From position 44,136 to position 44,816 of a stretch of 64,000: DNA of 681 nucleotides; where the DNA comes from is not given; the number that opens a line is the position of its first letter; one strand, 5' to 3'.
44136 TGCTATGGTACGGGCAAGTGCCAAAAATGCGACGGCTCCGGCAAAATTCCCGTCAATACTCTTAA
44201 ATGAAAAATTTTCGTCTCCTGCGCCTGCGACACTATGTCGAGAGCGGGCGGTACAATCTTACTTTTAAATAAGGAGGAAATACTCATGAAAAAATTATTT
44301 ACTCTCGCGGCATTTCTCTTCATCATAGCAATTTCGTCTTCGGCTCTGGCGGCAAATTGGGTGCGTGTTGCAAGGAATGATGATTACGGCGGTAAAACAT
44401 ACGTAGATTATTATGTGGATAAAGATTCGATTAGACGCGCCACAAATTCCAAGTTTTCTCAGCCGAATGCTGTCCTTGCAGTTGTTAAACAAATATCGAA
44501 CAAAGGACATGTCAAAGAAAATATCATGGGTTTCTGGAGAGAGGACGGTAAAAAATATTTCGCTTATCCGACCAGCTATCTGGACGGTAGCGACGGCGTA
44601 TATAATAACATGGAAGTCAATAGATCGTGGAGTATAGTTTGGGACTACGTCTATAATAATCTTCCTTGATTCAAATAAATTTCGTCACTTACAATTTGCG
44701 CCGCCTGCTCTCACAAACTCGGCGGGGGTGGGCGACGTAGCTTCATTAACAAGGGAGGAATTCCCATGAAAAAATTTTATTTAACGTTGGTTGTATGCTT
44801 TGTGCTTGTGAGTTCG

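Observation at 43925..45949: Cluster of five small signal-peptide genes (two DnaJ-type Zn-finger, two 'ANWV…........' paralogs, one orphan) downstream of the dead peptidase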

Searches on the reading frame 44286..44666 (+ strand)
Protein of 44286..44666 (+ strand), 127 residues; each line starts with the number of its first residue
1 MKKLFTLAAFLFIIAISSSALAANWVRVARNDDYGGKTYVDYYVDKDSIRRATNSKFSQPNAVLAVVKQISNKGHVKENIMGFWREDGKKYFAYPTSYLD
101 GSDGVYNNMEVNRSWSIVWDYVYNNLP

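Call 6: search_protein_families(library=pfam, max_evalue=1, proteins=[window:44286-44666:+])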
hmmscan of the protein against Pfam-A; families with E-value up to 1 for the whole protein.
seq(127 aa): 0 families

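Call 7: find_homologous_proteins(query=window:44286-44666:+, max_evalue=0.01)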
Query seq(127 aa) (127 aa): 13 proteins with E <= 0.01 among 29 candidates.
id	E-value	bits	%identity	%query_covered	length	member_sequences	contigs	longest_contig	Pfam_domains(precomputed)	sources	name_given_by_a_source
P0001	1.8e-79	282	100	100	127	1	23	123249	-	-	-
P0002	2.6e-58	214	77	100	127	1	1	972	-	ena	-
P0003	9.7e-48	180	69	100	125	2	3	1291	-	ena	-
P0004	4.3e-46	174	68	100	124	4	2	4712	-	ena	-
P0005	1.5e-38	150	60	100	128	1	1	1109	-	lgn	-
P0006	8.5e-15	73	45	100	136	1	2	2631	-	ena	-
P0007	1.5e-14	72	38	100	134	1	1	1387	-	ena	-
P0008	9.1e-13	67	39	100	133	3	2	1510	-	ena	-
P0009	4.1e-12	64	39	100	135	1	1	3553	-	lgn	-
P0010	6.2e-12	64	41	100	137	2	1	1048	-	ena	-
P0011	1.6e-9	56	38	100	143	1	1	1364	-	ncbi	-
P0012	6.9e-9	54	38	100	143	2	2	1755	-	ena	-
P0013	4.1e-7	48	54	54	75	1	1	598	-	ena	-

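Call 11: find_related_loci(query=A1, collection=genome_contigs, flank=8000)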
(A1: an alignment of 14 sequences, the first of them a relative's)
Query A1 (127 aa) in genome_contigs; peptide patterns used: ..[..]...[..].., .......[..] (x = any residue, [..] = any of these).
153 stretches matched a pattern; 6 encode a relative of the query (tblastn E <= 1e-3); 6 distinct loci.
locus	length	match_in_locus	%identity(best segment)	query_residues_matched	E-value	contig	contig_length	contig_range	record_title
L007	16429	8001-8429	40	1-127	7e-20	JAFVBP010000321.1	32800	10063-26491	MAG: Selenomonadaceae bacterium isolate RGIG5022 Roe_deer_Rumen.Co__c1331229, whole genome shotgun sequence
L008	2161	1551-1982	37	1-127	2e-19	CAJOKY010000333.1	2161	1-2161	uncultured Selenomonadaceae bacterium isolate Reindeer_1_mag_172 genome assembly, contig: scaffold_127346, whole genome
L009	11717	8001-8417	33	1-126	3e-17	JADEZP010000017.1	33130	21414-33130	MAG: Quinella sp. 1Q7 NODE_96_length_33130_cov_8.86159_ID_5055387, whole genome shotgun sequence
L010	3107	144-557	35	1-127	6e-15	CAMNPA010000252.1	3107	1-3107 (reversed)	MAG: uncultured Selenomonadales bacterium isolate SRR1206671_bin.45_metaWRAP_v1.3_MAG genome assembly, contig: NODE.1343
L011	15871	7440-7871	31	1-127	1e-12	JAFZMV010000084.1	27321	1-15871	MAG: Selenomonadaceae bacterium isolate RGIG7910 Water_buffalos_Reticulum.Co__c2336107, whole genome shotgun sequence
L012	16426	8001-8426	33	1-126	3e-11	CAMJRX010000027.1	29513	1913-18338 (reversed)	MAG: uncultured Selenomonadales bacterium isolate SRR12081294_bin.75_metaWRAP_v1.3_MAG genome assembly, contig: ERZ12289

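Call 16: search_solved_structures(query=A1, max_evalue=10, show_alignments=2)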
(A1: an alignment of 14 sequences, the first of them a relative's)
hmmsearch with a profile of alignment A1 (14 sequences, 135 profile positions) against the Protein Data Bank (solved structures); distinct sequences matched with E-value up to 10: 4.
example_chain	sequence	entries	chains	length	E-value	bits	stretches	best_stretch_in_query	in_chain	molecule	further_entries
5yvq_B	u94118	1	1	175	0.084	16.4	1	72-117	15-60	Tail fiber assembly protein U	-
6wmk_A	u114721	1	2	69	0.68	13.4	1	24-76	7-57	Beta sheet heterodimer LHD29 - Chain A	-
6ely_B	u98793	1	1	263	1.9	12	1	21-73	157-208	Mistletoe Lectin I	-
1pum_B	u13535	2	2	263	1.9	12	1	21-73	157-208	lectin I B chain | BETA-GALACTOSIDE SPECIFIC LECTIN I B CHAIN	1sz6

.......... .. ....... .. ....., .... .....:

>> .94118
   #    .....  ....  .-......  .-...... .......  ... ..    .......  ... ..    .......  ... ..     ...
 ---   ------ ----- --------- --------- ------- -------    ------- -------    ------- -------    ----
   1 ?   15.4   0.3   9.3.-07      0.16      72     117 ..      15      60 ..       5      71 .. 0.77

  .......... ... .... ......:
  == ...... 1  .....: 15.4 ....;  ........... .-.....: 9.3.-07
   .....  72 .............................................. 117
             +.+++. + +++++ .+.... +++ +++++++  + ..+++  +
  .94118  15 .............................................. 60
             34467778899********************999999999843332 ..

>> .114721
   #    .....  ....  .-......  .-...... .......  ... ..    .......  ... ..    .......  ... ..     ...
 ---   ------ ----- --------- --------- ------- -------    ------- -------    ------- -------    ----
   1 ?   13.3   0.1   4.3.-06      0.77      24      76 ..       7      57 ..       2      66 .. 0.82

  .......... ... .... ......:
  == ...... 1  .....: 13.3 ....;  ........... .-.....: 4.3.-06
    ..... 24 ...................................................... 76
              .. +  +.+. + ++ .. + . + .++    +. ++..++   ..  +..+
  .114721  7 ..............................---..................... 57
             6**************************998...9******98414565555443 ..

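Call 17: find_encoding_contigs(protein=P0004, flank=6000, max_places=6)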
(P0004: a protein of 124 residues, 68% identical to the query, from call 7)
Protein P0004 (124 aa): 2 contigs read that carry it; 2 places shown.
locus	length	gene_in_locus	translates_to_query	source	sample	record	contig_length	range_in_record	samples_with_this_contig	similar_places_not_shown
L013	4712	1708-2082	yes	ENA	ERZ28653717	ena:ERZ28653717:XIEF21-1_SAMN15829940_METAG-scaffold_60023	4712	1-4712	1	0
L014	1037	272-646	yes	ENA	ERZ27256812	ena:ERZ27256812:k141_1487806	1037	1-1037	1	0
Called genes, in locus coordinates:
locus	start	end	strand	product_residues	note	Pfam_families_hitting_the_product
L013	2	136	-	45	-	?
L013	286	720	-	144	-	-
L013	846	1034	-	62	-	-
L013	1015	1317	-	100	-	PF04365:BrnT_toxin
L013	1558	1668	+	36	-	-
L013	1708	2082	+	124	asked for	-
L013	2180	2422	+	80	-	-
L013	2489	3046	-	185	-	PF08207:EFP_N, PF01132:EFP, PF09285:Elong-fact-P_C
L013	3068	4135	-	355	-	PF01321:Creatinase_N, PF00557:Peptidase_M24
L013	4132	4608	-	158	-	PF01220:DHquinase_II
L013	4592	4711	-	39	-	?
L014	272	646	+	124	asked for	-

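Call 18: find_encoding_contigs(protein=P0009, flank=6000, max_places=6)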
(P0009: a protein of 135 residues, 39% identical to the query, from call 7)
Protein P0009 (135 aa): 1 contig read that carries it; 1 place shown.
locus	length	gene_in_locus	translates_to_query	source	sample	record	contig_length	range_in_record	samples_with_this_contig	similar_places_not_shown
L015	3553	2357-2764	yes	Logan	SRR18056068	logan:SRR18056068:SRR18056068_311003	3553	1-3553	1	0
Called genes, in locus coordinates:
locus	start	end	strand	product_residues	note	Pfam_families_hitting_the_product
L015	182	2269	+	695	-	PF03415:Peptidase_C11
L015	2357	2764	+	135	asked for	-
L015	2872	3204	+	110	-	-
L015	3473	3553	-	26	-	?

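Call 19: find_encoding_contigs(protein=P0006, flank=6000, max_places=6)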
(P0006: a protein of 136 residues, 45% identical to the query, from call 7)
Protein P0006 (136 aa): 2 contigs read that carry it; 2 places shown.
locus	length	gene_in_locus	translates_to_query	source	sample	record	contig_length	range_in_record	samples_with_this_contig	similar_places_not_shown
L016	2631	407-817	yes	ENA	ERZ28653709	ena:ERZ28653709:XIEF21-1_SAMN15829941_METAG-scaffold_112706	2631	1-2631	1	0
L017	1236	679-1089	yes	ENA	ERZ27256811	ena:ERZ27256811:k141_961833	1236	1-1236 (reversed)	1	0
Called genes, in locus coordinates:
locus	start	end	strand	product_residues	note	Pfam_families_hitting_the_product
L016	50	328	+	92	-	PF25433:DUF7895 (faint)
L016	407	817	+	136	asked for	-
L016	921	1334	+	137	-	-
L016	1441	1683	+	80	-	-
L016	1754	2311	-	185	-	PF08207:EFP_N, PF01132:EFP, PF09285:Elong-fact-P_C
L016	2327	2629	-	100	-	?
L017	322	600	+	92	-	PF25433:DUF7895 (faint)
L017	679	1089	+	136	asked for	-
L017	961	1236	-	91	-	?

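Call 21: predict_structure(alignment_id=A1)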
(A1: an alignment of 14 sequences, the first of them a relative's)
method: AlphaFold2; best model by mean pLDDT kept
length: 127 residues; sequences in the alignment: 14
mean_pLDDT: 77.8   pTM: 0.70
mean pLDDT of the five models: 77.8, 77.6, 77.2, 77.2, 76.5
residues with pLDDT >= 90: 45; 70-90: 40; 50-70: 35; < 50: 7
segments of 3 or more residues with pLDDT < 50: 17-20
pLDDT, mean of each block of 10 residues (from residue 1): 55 50 83 82 93 68 90 88 89 71 62 93 91
secondary structure, 60 per line:
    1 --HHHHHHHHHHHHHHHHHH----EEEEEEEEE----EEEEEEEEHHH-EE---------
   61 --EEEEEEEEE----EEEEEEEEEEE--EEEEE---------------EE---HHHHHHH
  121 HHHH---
elements in order: H3-20 E25-33 E38-45 E63-71 E76-86 E89-93 H114-124

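Call 25: fold_search(model_id=the predicted structure, library=pdb)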
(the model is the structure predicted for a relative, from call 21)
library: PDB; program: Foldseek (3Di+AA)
matches with E <= 10: 297; with E <= 0.001: 0
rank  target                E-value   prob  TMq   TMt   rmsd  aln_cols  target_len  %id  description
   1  2hzq                  3.3e-01  0.28  0.25  0.21   6.0        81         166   10  Crystal structure of human apolipoprotein D (ApoD) in complex with progesterone (released 2007-08-14)
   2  8y21_D                5.0e-01  0.20  0.20  0.18  13.4        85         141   22  Crystal Structure of (3R)-hydroxyacyl-ACP dehydratase HadAB hetero-dimer from Mycobacterium tuberculosis complexed wit (released 2025-07-30)
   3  4tq2                  5.3e-01  0.38  0.31  0.24   5.8       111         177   12  Structure of S-type Phycobiliprotein Lyase CPES from Guillardia theta (released 2014-08-13)
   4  9eoy_A                5.3e-01  0.11  0.15  0.14  15.8        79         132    6  Structure of Thr354Asn, Glu355Gln, Thr412Asn, Ile414Met, Ile464His, and Phe467Met mutant human CaMKII alpha hub bound  (released 2024-09-25)
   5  4awd_A                5.3e-01  0.10  0.20  0.11  10.8       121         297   16  Crystal structure of the beta-porphyranase BpGH16B (BACPLE_01689) from the human gut bacterium Bacteroides plebeius (released 2012-07-25)
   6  9ay3_A                5.6e-01  0.04  0.15  0.05  17.3       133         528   14  Tail sheath of P1 bacteriophage (released 2025-09-10)
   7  6w4o_B                5.9e-01  0.09  0.14  0.14  14.7        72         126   10  CaMKII alpha-30 Cryo-EM reconstruction (released 2020-07-15)
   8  5ig3_B                5.9e-01  0.09  0.14  0.14  14.7        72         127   10  Crystal structure of the human CaMKII-alpha hub (released 2016-03-23)
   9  8jaj_a                5.9e-01  0.04  0.15  0.05  17.5       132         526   14  In situ structures of the ultra-long contracted tail of Myoviridae phage P1 (released 2023-06-21)
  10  2ux0_D                6.6e-01  0.09  0.14  0.13  14.8        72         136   11  Structure of the oligomerisation domain of calcium-calmodulin dependent protein kinase II gamma (released 2007-04-10)
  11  6d0t_A                7.0e-01  0.77  0.37  0.41   2.5        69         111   16  De novo design of a fluorescence-activating beta barrel - BB1 (released 2018-09-19)
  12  4gsk_Y                7.4e-01  0.11  0.32  0.30  12.2       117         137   10  Crystal structure of an Atg7-Atg10 crosslinked complex (released 2012-11-14)
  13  2ux0_E                7.8e-01  0.08  0.14  0.14  14.8        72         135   11  Structure of the oligomerisation domain of calcium-calmodulin dependent protein kinase II gamma (released 2007-04-10)
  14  2ux0_F                9.3e-01  0.08  0.14  0.14  14.8        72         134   11  Structure of the oligomerisation domain of calcium-calmodulin dependent protein kinase II gamma (released 2007-04-10)
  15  2ux0_B                9.3e-01  0.08  0.14  0.13  14.8        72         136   11  Structure of the oligomerisation domain of calcium-calmodulin dependent protein kinase II gamma (released 2007-04-10)
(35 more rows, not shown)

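Call 35: find_related_loci(query=A1, collection=metagenome_contigs, flank=5000)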
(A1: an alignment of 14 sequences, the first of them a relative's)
Query A1 (127 aa) in metagenome_contigs; peptide patterns used: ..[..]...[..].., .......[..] (x = any residue, [..] = any of these).
241 stretches matched a pattern; 6 encode a relative of the query (tblastn E <= 1e-3); 6 distinct loci.
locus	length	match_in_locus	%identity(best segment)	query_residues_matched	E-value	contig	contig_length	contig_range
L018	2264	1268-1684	33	1-126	5e-18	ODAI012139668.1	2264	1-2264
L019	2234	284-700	37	1-127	2e-17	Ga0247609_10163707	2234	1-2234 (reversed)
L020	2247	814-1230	34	1-127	3e-17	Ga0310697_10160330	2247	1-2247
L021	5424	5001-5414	35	1-127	1e-15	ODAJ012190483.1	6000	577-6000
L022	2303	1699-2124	32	1-126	2e-11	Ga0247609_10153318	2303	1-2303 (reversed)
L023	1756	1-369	30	17-126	2e-10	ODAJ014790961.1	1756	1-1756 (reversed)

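Call 39: search_protein_representatives(alignment_id=A1)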
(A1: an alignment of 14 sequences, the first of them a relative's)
Query: 14 sequences, 135 profile positions. Proteins with E-value up to 0.001 (for the whole library): 57; up to 1e-10: 25; up to 1e-30: 10. The best 57 are listed.
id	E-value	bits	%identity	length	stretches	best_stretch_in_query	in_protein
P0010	1.1e-55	203.8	-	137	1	1-135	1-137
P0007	2.9e-52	192.7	-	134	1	1-135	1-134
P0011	1.0e-49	184.5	-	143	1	1-135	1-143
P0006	8.0e-49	181.6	-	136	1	1-135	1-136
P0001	3.2e-48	179.6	-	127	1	1-135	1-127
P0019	3.1e-38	147.3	-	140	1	1-134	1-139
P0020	1.1e-36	142.3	-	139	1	1-135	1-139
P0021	1.7e-31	125.5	-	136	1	1-134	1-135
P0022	2.8e-31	124.8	-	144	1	1-134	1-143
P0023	5.6e-31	123.8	-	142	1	1-135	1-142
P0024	2.1e-30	122.0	-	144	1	1-134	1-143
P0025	3.5e-30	121.3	-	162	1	1-135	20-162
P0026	6.9e-29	117.1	-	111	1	1-106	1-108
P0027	8.3e-28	113.6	-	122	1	28-135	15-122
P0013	2.7e-27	111.9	-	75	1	1-74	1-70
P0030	1.3e-21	93.6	-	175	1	1-134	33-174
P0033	6.7e-19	84.7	-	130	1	1-135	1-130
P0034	1.0e-17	80.9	-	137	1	1-134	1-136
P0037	3.3e-12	63.1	-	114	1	1-107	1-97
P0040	1.9e-09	54.1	-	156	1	1-53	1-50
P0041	4.6e-08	49.7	-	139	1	41-105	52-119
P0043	1.8e-07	47.7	-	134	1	1-134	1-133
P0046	1.1e-05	42.0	-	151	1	1-117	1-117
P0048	1.8e-05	41.3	-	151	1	1-112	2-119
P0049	2.5e-05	40.8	-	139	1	1-109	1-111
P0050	3.6e-05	40.3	-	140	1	1-34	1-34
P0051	3.6e-05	40.3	-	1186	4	13-72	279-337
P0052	3.8e-05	40.2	-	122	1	1-52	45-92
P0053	6.6e-05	39.4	-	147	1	1-107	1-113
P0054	7.7e-05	39.2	-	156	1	4-130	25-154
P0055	9.7e-05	38.9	-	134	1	1-132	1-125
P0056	1.2e-04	38.6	-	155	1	1-65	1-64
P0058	1.5e-04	38.3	-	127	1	1-102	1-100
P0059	1.7e-04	38.1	-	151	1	1-72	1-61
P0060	1.9e-04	37.9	-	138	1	1-68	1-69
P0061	2.3e-04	37.7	-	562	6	23-118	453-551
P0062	3.9e-04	36.9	-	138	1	1-111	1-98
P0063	3.9e-04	36.9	-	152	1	1-110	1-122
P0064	4.4e-04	36.8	-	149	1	1-112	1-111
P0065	4.9e-04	36.6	-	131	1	1-49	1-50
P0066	5.5e-04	36.4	-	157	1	1-61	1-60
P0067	7.7e-04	36.0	-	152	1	1-108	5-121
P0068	7.8e-04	35.9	-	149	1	1-52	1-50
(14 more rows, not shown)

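Call 41: search_protein_families(library=pfam, alignment_id=A2, max_evalue=0.01)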
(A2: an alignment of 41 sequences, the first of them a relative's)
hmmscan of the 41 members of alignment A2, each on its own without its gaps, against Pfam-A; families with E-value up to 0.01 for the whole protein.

A. member 1, P0001 (127 aa): 0 families

B. families by the number of members that match (of 41 scanned): 16 families
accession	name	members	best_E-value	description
PF16747.10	Adhesin_E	9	2.5e-08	Surface-adhesin protein E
PF00353.25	HemolysinCabind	1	5.3e-13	RTX calcium-binding nonapeptide repeat (4 copies)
PF19817.4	DUF6300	1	4.4e-11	Family of unknown function (DUF6300)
PF10208.15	ARMET_C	1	5.3e-09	ARMET, C-terminal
PF19622.4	DUF6127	1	8.2e-07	Family of unknown function (DUF6127)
PF02570.20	CbiC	1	4.7e-06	Precorrin-8X methylmutase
PF08225.16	Antimicrobial19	1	0.00026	Pseudin antimicrobial peptide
PF22977.2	WHD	1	0.00055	Winged helix domain, variant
PF05064.18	Nsp1_C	1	0.0013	Nsp1-like C-terminal region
PF19286.4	ZSWIM1-3_C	1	0.0016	Zinc finger SWIM domain-containing protein 1/3, C-terminal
PF13786.12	DUF4179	1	0.0035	Domain of unknown function (DUF4179)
PF18130.6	ATPgrasp_N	1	0.0055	ATP-grasp N-terminal domain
PF01369.25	Sec7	1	0.0071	Sec7 domain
PF21525.2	Nlp36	1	0.008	Neuropeptide-like peptide 36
PF14125.13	DUF4292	1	0.0084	Domain of unknown function (DUF4292)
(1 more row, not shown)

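Call 42: search_protein_families(library=pfam, proteins=[P0043, P0046, P0048, P0049, P0053, P0054, P0055, P0058, P0062, P0063], max_evalue=0.01)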
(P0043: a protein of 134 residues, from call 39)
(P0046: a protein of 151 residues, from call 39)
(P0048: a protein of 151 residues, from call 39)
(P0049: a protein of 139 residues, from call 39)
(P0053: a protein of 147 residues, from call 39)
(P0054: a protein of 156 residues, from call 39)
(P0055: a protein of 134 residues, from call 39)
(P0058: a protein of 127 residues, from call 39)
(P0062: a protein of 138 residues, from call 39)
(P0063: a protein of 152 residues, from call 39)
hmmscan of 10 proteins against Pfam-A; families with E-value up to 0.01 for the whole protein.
P0043 (134 aa): 0 families

P0046 (151 aa): 1 family
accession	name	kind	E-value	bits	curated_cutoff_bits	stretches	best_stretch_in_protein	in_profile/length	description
PF14125.13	DUF4292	-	0.0084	16.2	23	1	37-113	107-184/209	Domain of unknown function (DUF4292)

P0048 (151 aa): 2 families
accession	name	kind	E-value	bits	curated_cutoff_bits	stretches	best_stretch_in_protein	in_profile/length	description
PF16747.10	Adhesin_E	-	4.7e-07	30.5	23.7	1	27-138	1-105/109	Surface-adhesin protein E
PF21525.2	Nlp36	-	0.008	16.5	27.3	0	10-38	16-43/49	Neuropeptide-like peptide 36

P0049 (139 aa): 0 families

P0053 (147 aa): 0 families

P0054 (156 aa): 1 family
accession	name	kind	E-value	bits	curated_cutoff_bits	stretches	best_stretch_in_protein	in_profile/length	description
PF16747.10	Adhesin_E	-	0.0018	19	23.7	0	46-152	1-105/109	Surface-adhesin protein E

P0055 (134 aa): 1 family
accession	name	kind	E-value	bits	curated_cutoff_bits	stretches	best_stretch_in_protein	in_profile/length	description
PF16747.10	Adhesin_E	-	0.0024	18.5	23.7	0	30-62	1-31/109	Surface-adhesin protein E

P0058 (127 aa): 0 families

P0062 (138 aa): 0 families

P0063 (152 aa): 1 family
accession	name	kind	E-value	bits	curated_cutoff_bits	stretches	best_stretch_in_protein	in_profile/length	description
PF16747.10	Adhesin_E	-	0.0001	23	23.7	1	25-142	1-103/109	Surface-adhesin protein E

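Call 43: search_protein_families(library=pfam, proteins=[P0064, P0067, P0051, P0061, P0019, P0022, P0030, P0033, P0034, P0041], max_evalue=0.01)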
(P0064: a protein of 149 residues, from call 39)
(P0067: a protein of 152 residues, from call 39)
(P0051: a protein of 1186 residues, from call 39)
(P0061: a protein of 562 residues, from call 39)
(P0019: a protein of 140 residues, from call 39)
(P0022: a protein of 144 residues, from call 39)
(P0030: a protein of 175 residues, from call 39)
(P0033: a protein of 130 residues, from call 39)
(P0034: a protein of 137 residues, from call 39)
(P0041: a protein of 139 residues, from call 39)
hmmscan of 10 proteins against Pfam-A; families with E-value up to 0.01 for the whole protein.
P0064 (149 aa): 0 families

P0067 (152 aa): 0 families

P0051 (1186 aa): 3 families
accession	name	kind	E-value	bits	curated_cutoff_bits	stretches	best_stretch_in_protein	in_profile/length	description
PF00353.25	HemolysinCabind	-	5.3e-13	49.1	23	2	1035-1070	1-36/36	RTX calcium-binding nonapeptide repeat (4 copies)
PF18130.6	ATPgrasp_N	-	0.0055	17.7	27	0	587-632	21-66/81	ATP-grasp N-terminal domain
PF01369.25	Sec7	-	0.0071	16.4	22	0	505-547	73-115/183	Sec7 domain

P0061 (562 aa): 9 families
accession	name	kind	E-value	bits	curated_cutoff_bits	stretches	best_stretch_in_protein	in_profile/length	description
PF19817.4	DUF6300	-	4.4e-11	43.3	27.8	0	311-339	63-91/110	Family of unknown function (DUF6300)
PF10208.15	ARMET_C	-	5.3e-09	35.8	23.5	0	106-120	10-24/43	ARMET, C-terminal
PF19622.4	DUF6127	-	8.2e-07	29.4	27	0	313-333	24-44/63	Family of unknown function (DUF6127)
PF02570.20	CbiC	-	4.7e-06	26.8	22.5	0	447-504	38-95/196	Precorrin-8X methylmutase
PF08225.16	Antimicrobial19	-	0.00026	20.9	19.4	0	9-21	2-14/23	Pseudin antimicrobial peptide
PF22977.2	WHD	-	0.00055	20.1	27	0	148-199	55-98/221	Winged helix domain, variant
PF05064.18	Nsp1_C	-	0.0013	19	24.1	0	379-404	82-107/114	Nsp1-like C-terminal region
PF19286.4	ZSWIM1-3_C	-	0.0016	18.6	27.6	0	442-459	28-45/45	Zinc finger SWIM domain-containing protein 1/3, C-terminal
PF23169.1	HalD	-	0.0095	15.8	26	0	323-366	35-78/228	Halogenase D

P0019 (140 aa): 0 families

P0022 (144 aa): 0 families

P0030 (175 aa): 0 families

P0033 (130 aa): 0 families

P0034 (137 aa): 0 families

P0041 (139 aa): 0 families
